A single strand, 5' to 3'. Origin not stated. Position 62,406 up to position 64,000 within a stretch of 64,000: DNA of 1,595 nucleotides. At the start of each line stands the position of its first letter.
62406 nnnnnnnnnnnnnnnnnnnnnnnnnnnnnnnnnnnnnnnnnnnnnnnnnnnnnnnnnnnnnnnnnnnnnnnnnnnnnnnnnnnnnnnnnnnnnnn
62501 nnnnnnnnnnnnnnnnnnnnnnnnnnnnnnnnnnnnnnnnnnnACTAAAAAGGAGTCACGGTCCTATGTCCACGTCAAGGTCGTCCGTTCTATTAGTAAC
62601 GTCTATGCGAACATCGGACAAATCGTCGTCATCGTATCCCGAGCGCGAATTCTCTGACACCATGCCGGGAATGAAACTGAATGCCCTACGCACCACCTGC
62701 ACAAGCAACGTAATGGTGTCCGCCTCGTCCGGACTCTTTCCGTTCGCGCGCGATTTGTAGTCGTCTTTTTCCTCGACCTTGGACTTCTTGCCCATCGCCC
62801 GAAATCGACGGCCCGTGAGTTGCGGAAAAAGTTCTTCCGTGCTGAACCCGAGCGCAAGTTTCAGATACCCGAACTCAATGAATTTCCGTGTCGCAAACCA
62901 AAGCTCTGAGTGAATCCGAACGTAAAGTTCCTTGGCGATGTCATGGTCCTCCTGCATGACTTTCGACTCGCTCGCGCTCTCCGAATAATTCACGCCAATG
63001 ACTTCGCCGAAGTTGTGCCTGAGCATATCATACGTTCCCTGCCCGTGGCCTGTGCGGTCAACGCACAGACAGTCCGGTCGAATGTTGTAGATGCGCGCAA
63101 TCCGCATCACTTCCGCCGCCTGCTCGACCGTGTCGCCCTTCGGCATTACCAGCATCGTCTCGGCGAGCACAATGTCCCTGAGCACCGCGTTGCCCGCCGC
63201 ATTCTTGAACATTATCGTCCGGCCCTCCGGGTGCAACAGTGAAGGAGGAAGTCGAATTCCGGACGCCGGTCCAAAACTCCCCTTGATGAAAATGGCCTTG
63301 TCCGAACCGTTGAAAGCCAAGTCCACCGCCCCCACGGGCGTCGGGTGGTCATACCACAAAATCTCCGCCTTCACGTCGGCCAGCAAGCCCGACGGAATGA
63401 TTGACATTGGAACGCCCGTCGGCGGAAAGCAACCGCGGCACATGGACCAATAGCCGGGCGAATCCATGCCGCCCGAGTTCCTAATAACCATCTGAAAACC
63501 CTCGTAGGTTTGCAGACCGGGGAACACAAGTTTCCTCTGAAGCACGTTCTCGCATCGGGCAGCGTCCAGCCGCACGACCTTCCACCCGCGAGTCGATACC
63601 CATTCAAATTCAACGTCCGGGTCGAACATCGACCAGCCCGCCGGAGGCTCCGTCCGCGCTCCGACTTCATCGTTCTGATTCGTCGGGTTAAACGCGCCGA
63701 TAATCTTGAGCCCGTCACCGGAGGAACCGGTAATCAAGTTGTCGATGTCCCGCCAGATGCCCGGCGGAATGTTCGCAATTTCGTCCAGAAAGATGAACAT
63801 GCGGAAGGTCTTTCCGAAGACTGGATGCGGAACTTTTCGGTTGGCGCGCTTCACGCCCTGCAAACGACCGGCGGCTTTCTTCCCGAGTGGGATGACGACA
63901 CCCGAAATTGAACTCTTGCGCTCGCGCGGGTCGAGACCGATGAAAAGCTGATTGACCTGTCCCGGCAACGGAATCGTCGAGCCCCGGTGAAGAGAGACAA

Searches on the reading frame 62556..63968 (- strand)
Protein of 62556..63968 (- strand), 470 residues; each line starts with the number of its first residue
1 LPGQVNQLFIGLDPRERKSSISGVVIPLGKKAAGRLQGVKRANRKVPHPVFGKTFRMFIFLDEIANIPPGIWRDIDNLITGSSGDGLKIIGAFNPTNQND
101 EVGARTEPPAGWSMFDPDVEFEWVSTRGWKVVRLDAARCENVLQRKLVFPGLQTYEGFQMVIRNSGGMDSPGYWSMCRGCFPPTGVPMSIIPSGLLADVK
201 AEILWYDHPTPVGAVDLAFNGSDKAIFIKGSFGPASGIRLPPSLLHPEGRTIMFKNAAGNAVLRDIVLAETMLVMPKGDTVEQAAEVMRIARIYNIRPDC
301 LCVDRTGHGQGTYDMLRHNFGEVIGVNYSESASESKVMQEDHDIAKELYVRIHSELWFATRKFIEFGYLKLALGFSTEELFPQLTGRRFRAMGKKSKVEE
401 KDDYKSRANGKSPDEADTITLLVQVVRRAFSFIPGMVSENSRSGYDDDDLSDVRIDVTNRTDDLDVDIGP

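Call 11: search_protein_families(library=phrogs, proteins=[window:62556-63968:-])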
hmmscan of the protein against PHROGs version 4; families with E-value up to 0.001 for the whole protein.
window:62556-63968:- (470 aa): 2 families
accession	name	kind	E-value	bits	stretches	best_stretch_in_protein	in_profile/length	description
phrog_5713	-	head and packaging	4.3e-06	27.7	1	281-340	7-64/143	terminase large subunit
phrog_5909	-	head and packaging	4.7e-05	23.6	1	280-342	149-209/285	terminase large subunit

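Call 13: search_protein_families(library=pfam, proteins=[window:62556-63968:-], max_evalue=0.01)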
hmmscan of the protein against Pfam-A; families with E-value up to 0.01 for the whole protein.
window:62556-63968:- (470 aa): 1 family
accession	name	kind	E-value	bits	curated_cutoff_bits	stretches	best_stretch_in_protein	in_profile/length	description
PF17289.8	Terminase_6C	-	0.00078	19.9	22.6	1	278-336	37-93/155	Terminase RNaseH-like domain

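Call 20: find_related_loci(query=window:62556-63968:-, collection=viral_contigs, flank=10000)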
Query window:62556-63968:- (470 aa) in viral_contigs; peptide patterns used: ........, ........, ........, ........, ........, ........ (x = any residue, [..] = any of these).
27 stretches matched a pattern; 26 encode a relative of the query (tblastn E <= 1e-3); 26 distinct loci.
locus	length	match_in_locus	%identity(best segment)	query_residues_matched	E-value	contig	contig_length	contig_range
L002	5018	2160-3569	63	1-466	0e+0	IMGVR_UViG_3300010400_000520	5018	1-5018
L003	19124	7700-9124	64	1-466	0e+0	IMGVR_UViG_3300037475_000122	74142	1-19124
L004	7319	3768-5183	60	1-464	0e+0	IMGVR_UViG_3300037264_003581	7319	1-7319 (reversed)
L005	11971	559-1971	60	1-464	0e+0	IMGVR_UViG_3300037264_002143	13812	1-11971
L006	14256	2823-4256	51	1-469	2e-150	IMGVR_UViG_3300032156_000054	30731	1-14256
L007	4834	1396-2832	49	1-468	1e-147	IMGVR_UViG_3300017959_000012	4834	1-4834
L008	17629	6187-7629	49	1-470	2e-144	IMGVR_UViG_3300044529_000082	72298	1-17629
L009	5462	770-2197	47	1-465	2e-145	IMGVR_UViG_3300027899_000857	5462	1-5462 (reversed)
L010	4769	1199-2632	48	1-465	3e-144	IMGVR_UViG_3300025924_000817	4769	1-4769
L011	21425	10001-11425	48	1-465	3e-140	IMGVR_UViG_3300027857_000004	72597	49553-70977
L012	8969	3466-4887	48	1-465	1e-139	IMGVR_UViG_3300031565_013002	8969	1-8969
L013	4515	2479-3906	48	1-465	3e-142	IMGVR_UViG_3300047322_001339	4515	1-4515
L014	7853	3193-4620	48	1-465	9e-140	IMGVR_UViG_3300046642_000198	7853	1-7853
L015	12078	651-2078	48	1-465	4e-139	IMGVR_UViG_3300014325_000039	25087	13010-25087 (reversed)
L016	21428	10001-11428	47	1-465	2e-138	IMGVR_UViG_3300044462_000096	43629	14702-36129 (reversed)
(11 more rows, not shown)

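Call 40: search_dna_similar(query=window:62556-63968:-, collection=phages, mode=protein, max_rows=15)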
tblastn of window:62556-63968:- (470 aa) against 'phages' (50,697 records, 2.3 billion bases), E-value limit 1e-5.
No match.

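Call 80: find_encoding_contigs(protein=window:62556-63968:-, flank=10000, max_places=2)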
Protein window:62556-63968:- (470 aa): no gene with exactly this product is on record in the collection.
